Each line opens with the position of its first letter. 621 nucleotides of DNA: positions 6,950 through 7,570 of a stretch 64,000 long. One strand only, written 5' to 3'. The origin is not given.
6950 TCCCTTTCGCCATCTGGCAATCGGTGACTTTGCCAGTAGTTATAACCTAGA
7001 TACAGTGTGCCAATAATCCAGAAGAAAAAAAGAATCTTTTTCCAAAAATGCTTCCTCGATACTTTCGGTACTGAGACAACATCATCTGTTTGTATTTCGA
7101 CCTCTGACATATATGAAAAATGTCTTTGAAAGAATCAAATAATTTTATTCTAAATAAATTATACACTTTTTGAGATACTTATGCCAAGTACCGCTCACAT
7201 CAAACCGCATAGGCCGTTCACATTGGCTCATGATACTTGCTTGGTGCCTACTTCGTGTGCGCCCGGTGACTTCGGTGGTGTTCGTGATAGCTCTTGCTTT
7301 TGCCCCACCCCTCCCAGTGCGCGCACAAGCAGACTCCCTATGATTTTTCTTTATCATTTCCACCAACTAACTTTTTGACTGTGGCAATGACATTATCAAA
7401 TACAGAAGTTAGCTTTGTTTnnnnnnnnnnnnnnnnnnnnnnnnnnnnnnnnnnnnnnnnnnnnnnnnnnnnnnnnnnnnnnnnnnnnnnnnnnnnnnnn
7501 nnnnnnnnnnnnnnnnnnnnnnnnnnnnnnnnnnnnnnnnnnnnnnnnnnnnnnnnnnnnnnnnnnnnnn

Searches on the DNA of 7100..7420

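Call 84: search_rna_families(source=window, start=7100, end=7420, threshold=evalue, max_evalue=1)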
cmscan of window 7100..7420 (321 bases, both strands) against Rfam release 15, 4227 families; matches with E-value up to 1: 0.
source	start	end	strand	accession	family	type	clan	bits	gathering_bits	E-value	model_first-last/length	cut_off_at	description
